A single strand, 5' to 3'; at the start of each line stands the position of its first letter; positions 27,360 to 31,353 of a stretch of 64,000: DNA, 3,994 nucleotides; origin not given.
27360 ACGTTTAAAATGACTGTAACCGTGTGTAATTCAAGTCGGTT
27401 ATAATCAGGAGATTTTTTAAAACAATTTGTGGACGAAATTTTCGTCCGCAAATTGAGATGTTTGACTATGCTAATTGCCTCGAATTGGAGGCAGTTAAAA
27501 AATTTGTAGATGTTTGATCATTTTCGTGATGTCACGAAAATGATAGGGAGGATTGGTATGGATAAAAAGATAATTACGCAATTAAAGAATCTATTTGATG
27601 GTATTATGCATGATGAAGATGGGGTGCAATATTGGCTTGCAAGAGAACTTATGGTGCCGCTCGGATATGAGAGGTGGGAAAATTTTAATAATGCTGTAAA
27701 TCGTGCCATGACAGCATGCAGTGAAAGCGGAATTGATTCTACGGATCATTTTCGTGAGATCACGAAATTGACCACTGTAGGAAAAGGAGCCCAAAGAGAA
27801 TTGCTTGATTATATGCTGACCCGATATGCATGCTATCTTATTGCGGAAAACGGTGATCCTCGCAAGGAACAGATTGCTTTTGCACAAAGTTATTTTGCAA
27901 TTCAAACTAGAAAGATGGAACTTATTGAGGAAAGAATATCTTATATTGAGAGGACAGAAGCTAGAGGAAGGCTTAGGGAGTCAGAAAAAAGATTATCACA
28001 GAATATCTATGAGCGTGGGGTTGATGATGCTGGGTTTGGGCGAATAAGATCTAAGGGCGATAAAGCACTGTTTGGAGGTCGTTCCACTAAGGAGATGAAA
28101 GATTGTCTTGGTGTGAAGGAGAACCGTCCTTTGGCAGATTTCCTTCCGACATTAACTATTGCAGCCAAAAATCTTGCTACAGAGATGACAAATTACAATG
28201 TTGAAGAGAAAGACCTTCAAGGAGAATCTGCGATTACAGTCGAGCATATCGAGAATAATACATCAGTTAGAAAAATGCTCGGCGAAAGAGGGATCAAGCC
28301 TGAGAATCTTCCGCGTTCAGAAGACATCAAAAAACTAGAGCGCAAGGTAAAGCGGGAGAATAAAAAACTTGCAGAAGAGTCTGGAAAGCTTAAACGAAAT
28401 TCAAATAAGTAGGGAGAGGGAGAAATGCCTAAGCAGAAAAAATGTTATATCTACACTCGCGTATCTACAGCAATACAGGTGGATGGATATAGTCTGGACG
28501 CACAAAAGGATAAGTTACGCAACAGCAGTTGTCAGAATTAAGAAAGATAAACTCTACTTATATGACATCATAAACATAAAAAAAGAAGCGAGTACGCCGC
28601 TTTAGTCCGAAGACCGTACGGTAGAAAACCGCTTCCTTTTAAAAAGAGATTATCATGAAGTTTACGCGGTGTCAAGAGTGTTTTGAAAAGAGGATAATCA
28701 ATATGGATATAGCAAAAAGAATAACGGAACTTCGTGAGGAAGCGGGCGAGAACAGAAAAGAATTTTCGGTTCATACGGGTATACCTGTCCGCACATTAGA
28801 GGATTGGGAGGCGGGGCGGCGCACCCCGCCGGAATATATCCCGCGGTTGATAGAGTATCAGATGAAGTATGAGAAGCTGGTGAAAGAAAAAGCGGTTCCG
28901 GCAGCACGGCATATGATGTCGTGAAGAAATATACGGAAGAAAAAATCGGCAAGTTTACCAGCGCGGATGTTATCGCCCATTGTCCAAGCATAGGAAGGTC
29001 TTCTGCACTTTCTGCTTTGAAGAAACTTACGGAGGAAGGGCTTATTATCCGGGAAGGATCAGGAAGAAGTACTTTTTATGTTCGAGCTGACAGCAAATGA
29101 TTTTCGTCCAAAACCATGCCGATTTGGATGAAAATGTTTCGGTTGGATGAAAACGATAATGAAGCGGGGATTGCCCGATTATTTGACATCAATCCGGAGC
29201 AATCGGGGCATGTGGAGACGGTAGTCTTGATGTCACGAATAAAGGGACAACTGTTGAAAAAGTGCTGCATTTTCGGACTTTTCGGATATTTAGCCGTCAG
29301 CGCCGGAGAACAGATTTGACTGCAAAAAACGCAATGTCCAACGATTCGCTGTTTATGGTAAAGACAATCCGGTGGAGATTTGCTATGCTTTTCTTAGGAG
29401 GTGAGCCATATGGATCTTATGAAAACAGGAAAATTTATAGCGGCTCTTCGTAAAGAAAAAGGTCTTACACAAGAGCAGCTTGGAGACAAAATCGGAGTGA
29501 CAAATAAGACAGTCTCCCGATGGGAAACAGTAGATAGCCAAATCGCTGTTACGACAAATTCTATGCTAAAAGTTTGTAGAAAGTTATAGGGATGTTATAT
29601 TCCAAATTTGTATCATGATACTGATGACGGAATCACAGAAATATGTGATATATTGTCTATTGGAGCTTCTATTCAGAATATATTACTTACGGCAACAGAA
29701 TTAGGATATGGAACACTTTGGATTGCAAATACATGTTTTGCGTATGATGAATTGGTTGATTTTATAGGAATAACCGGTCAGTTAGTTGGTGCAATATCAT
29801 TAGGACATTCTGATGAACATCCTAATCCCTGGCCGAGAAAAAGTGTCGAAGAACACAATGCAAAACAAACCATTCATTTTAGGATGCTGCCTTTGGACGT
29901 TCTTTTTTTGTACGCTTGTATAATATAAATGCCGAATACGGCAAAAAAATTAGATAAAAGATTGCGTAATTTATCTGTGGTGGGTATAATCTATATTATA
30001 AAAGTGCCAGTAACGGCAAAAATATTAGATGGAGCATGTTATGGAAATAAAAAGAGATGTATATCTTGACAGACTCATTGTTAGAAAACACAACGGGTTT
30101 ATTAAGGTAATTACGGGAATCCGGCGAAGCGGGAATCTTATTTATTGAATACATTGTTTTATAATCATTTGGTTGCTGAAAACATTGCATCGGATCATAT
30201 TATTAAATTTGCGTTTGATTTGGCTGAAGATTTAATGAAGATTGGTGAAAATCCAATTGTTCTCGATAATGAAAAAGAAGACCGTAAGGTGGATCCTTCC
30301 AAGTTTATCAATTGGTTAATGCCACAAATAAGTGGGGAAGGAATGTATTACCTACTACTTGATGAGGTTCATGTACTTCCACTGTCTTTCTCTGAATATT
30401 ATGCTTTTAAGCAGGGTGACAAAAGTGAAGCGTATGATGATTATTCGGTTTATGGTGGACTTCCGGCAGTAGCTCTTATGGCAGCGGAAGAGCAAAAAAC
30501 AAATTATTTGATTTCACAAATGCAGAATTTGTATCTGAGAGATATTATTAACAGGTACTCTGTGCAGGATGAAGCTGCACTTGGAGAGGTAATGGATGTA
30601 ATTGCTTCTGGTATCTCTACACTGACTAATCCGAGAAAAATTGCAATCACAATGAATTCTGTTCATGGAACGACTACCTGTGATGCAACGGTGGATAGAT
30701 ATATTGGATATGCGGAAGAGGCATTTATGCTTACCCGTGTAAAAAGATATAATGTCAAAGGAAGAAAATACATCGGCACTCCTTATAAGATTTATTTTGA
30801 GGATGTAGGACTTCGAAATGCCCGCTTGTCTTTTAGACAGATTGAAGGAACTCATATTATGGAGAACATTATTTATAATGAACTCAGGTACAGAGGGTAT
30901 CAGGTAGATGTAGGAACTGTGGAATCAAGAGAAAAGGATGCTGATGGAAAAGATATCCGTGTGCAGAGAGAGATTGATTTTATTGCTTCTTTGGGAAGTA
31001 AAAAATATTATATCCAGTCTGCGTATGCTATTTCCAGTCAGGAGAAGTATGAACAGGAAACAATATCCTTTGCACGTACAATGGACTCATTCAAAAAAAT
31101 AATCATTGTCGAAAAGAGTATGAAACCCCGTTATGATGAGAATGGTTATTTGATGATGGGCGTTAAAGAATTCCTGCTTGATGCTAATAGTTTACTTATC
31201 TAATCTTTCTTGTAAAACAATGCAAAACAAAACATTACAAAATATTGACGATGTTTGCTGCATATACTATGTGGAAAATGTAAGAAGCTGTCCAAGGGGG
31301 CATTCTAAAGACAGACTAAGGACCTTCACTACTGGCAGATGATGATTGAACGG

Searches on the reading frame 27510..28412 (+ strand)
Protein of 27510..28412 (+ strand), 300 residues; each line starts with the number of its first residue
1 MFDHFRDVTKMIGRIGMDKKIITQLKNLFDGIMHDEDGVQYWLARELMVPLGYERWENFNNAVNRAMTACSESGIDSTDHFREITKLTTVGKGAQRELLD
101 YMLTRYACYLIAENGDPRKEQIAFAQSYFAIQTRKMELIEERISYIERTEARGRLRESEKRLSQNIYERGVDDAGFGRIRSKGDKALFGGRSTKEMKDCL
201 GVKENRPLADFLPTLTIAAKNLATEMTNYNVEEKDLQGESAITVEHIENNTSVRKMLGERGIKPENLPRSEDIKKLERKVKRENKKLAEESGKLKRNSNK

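Call 71: search_protein_families(library=pfam, proteins=[window:27510-28412:+], max_evalue=0.00001)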
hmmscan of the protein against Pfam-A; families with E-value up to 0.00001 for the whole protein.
window:27510-28412:+ (300 aa): 1 family
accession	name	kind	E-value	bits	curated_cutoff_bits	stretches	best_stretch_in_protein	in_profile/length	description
PF02498.22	Bro-N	-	5.4e-09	37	25.6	1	36-124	8-87/96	BRO family, N-terminal domain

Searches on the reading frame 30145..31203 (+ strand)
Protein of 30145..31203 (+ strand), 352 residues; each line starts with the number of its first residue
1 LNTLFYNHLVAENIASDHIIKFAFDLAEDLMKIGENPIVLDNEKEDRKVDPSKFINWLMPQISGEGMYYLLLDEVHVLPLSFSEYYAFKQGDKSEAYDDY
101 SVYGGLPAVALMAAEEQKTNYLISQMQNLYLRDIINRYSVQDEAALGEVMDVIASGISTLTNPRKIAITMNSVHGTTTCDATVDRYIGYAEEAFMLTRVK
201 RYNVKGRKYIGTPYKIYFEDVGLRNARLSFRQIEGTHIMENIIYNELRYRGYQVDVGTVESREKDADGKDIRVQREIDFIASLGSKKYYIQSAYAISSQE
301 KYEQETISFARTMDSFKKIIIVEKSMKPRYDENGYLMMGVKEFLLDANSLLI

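Call 71: search_protein_families(library=pfam, proteins=[window:30145-31203:+], max_evalue=0.00001)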
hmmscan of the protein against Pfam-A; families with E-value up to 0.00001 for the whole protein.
window:30145-31203:+ (352 aa): 1 family
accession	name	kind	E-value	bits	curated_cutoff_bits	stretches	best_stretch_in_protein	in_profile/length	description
PF13635.12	DUF4143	-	3.3e-14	53.4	28.1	1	132-291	2-156/160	Domain of unknown function (DUF4143)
